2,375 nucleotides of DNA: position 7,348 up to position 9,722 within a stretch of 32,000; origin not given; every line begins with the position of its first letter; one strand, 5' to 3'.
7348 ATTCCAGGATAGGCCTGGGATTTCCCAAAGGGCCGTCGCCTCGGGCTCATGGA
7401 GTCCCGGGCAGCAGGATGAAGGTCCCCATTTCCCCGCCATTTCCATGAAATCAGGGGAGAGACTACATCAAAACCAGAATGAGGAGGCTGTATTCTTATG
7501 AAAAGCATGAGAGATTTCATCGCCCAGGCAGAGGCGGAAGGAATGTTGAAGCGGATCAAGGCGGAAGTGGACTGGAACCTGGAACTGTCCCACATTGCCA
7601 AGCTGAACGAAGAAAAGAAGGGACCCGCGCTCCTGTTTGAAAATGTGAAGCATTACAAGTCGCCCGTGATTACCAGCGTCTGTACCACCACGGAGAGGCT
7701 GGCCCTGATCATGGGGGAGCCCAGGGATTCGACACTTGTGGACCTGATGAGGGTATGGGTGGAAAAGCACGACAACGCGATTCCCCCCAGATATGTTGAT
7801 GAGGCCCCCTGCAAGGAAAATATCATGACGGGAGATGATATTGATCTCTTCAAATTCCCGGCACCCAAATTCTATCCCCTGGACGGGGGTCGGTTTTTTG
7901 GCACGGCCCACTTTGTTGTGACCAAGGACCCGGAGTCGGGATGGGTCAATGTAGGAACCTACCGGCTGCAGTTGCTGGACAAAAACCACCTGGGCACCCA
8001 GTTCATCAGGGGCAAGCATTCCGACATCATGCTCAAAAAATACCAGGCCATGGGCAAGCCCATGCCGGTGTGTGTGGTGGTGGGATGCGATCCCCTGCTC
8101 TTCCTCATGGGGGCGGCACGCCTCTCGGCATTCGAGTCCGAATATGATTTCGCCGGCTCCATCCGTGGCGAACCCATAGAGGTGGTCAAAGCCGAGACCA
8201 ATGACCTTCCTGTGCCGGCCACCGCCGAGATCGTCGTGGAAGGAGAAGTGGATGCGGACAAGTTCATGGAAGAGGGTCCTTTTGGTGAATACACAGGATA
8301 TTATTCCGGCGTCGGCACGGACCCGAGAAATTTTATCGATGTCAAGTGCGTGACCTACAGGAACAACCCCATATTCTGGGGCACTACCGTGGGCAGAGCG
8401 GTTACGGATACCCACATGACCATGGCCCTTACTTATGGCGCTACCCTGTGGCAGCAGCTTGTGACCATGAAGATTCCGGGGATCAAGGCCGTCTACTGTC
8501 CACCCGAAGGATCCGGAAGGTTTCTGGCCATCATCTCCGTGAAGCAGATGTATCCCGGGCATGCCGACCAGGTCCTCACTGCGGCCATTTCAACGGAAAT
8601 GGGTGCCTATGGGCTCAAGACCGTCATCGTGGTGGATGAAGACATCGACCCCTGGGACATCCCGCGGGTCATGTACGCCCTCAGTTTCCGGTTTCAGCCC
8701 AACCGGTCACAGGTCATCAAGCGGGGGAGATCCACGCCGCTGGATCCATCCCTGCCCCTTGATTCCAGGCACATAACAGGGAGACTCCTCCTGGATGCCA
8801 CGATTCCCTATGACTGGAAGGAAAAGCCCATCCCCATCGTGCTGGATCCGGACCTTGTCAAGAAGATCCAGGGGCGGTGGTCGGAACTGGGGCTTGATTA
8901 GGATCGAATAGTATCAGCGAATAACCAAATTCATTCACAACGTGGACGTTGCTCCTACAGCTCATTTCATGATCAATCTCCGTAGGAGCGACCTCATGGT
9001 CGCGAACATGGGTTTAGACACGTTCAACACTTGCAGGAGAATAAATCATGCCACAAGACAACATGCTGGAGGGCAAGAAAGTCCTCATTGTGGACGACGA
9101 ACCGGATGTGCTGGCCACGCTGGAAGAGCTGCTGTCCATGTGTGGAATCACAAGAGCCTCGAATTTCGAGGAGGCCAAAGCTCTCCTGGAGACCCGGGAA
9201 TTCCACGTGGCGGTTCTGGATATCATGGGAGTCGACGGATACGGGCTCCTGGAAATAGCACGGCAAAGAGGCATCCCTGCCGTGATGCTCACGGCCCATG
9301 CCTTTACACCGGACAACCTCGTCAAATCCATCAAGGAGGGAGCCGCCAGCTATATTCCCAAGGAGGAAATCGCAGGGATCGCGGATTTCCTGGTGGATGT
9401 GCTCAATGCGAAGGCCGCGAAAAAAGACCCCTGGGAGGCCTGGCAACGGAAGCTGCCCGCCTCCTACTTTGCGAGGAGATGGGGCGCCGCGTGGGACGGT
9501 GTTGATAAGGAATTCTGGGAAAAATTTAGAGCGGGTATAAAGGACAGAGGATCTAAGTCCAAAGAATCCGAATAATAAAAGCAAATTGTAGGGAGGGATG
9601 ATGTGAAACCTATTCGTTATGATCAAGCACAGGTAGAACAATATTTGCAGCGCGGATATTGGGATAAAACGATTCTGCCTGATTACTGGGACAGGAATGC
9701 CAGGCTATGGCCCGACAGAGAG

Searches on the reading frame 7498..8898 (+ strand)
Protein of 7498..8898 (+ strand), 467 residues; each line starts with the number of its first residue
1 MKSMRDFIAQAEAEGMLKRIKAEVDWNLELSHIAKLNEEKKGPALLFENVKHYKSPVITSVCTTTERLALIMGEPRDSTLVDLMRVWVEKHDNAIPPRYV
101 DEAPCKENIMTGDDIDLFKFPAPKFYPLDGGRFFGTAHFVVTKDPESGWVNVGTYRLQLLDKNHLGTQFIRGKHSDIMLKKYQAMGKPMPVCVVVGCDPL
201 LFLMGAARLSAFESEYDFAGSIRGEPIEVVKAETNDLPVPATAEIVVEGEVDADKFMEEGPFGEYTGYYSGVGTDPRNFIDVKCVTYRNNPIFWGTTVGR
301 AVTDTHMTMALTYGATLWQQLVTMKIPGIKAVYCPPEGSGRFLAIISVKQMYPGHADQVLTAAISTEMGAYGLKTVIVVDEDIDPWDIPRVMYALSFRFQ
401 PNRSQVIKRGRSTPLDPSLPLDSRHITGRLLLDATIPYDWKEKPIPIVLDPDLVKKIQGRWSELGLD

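Call 3: search_protein_families(library=pfam, proteins=[window:7498-8898:+])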
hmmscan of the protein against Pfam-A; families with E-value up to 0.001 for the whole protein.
window:7498-8898:+ (467 aa): 3 families
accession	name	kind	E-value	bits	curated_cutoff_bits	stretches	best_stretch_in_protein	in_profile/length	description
PF01977.22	UbiD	-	2e-70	236.6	23.3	1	100-300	3-205/206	3-octaprenyl-4-hydroxybenzoate carboxy-lyase Rift-related domain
PF20696.2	UbiD_C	-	7.9e-32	110.4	24.2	1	306-434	1-127/127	3-octaprenyl-4-hydroxybenzoate carboxy-lyase C-terminal domain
PF20695.2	UbiD_N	-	1.9e-22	79.6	24.3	1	8-85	1-76/78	3-octaprenyl-4-hydroxybenzoate carboxy-lyase N-terminal domain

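Call 4: search_protein_families(library=ncbifam, proteins=[window:7498-8898:+])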
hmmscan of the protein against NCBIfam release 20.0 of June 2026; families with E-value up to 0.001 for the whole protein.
window:7498-8898:+ (467 aa): 7 families
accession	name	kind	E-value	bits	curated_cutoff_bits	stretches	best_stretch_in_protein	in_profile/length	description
TIGR02724.1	phenyl_P_beta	equivalog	8.5e-153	509.1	468.95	1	4-467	3-472/472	phenylphosphate carboxylase subunit beta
TIGR00148.1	TIGR00148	subfamily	3.2e-113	378.7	244.85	1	4-436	1-437/438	UbiD family decarboxylase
NF041204.1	VdcC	exception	2.9e-102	342.5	650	1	2-439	2-440/467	non-oxidative hydroxyarylic acid decarboxylases subunit C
TIGR03701.1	mena_SCO4490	equivalog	2.4e-89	300.1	495.9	1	7-416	2-422/433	menaquinone biosynthesis decarboxylase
NF008175.0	PRK10922.1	equivalog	3.7e-73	246.7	788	2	95-465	120-489/497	4-hydroxy-3-polyprenylbenzoate decarboxylase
TIGR02723.1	phenyl_P_alpha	equivalog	3.9e-64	217.1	564.6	1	2-447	8-456/485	phenylphosphate carboxylase subunit alpha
NF041219.1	BagN_FevL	exception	3.8e-60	203.8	1000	1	2-404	18-437/502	bagremycin/ferroverdin biosynthesis UbiD family decarboxylase BagN/FevL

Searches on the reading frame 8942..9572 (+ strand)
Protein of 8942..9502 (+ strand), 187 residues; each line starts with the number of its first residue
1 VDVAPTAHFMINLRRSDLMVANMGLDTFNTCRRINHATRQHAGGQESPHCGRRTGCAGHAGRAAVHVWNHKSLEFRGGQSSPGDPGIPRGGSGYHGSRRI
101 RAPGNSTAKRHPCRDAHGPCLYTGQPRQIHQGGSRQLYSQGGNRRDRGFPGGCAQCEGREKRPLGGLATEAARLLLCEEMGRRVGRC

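Call 3: search_protein_families(library=pfam, proteins=[window:8942-9502:+])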
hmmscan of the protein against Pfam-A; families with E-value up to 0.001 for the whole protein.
window:8942-9502:+ (187 aa): 0 families

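Call 4: search_protein_families(library=ncbifam, proteins=[window:8942-9502:+])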
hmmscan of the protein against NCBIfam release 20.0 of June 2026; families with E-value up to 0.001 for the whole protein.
window:8942-9502:+ (187 aa): 0 families

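Call 6: search_protein_families(library=pfam, proteins=[window:9048-9572:+], max_evalue=0.01)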
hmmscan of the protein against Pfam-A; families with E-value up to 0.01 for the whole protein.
window:9048-9572:+ (175 aa): 1 family
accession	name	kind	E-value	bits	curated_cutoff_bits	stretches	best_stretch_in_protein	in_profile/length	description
PF00072.30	Response_reg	-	7.7e-12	45.8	30.2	1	12-106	1-100/111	Response regulator receiver domain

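Call 44: search_solved_structures(query=window:9048-9572:+, max_evalue=0.01, show_alignments=1)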
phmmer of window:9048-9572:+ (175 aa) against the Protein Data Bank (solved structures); distinct sequences matched with E-value up to 0.01: 57.
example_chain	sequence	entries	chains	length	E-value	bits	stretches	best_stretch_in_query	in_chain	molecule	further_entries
1dc7_A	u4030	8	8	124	5.4e-07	32.9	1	12-106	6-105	NITROGEN REGULATION PROTEIN | NITROGEN REGULATION PROTEIN NR(I) | NTRC RECEIVER DOMAIN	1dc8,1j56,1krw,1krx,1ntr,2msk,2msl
6ont_A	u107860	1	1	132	9.6e-07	32.1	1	5-106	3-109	Two-component response regulator 1452 receiver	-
9xzo_A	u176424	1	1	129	1.1e-06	31.8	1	11-105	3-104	De novo protein M1X0B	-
8xat_A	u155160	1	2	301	1.4e-06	31.5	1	8-105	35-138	Two-component response regulator ARR1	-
1zit_A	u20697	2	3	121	1.9e-06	31.1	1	10-115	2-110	transcriptional regulator (NtrC family)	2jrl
9h6e_D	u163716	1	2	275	2.9e-06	30.5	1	10-105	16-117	Two-component response regulator ARR1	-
1ys6_A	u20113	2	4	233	4.1e-06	30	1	8-108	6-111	Transcriptional regulatory protein prrA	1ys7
7w9h_A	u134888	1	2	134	5e-06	29.7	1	9-106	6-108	Response regulator protein FleR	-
9ji3_J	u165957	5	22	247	9.7e-06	28.8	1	2-105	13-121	DNA-binding response regulator | Possible two component system response transcriptional positive regulator PhoP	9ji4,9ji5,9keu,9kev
3r0j_A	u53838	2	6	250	1e-05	28.7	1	2-105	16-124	POSSIBLE TWO COMPONENT SYSTEM RESPONSE TRANSCRIPTIONAL POSITIVE REGULATOR PHOP | Response regulator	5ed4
3crn_A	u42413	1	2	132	1e-05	28.7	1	10-106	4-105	Response regulator receiver domain protein, CheY-like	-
1yio_A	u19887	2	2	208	1e-05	28.7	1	11-127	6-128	response regulatory protein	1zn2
1zy2_A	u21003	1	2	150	1.2e-05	28.5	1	11-106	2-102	transcriptional regulator NtrC1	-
4uhj_A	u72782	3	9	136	1.2e-05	28.5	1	11-106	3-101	TRANSCRIPTIONAL REGULATORY PROTEIN CPXR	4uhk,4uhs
3nnn_A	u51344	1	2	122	1.4e-05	28.3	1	11-106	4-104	DNA BINDING RESPONSE REGULATOR D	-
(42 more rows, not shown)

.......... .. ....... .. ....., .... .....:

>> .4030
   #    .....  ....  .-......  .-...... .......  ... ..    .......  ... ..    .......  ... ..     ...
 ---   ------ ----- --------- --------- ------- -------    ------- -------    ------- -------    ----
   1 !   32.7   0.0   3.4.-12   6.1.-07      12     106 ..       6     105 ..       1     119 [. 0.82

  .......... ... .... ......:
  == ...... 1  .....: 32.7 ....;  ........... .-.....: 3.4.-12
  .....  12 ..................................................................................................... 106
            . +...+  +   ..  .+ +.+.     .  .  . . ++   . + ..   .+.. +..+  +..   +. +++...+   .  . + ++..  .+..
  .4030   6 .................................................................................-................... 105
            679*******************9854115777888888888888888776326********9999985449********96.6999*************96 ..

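Call 79: search_protein_families(library=ncbifam, proteins=[window:9048-9572:+], max_evalue=0.001)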
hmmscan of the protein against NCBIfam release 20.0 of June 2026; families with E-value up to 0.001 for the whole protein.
window:9048-9572:+ (175 aa): 34 families (the best 25 are shown)
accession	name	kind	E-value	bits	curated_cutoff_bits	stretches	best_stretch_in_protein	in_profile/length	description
NF045944.1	ResRegRpaBCyano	equivalog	7.8e-08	32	330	1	13-105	1-97/229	response regulator transcription factor RpaB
NF007005.1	PRK09468.1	equivalog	9.8e-08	31.7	331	1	9-105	3-104/237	osmolarity response regulator transcription factor OmpR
NF012023.0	PRK15479.1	equivalog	1.4e-07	31.2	337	1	11-105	2-101/224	transcriptional regulator TctD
NF041880.1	EPS_EpsF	equivalog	6.1e-07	28.3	900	1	15-106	1-100/492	response regulator EpsF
NF006900.1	PRK09390.1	equivalog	6.3e-07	29.1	255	1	8-105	3-105/203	response regulator FixJ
NF053854.1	RespRegPhoBBctds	equivalog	7.8e-07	28.7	270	1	12-105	1-100/225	two-component system response regulator PhoB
NF033117.2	vanR_ACDEGLN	exception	1.3e-06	28.1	350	1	12-105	1-98/226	VanR-ABDEGLN family response regulator transcription factor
NF008199.0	PRK10955.1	equivalog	2e-06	27.9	341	1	10-105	2-100/232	envelope stress response regulator transcription factor CpxR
NF053512.1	nitric_RR_NosR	exception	2e-06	27.1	400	1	12-103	1-98/422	response regulator c-di-GMP phosphodiesterase, NosR family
TIGR02154.1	PhoB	equivalog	2.7e-06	26.8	296.2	1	10-105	3-105/226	phosphate regulon transcriptional regulator PhoB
NF051870.1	NAssimRespRegNtrX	equivalog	2.8e-06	26.5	600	1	11-105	3-104/452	nitrogen assimilation response regulator NtrX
NF008176.1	PRK10923.1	equivalog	2.8e-06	26.2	620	1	11-106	5-105/469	nitrogen regulation protein NR(I)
NF040689.1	MtrAB_MtrA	equivalog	5.2e-06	25.9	300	1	12-105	1-98/219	MtrAB system response regulator MtrA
NF008469.0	PRK11361.1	equivalog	8.6e-06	24.7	714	1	9-140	4-140/461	acetoacetate metabolism transcriptional regulator AtoC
NF011695.0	PRK15115.1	equivalog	1e-05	24.5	763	1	10-106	7-108/445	two-component system response regulator GlrR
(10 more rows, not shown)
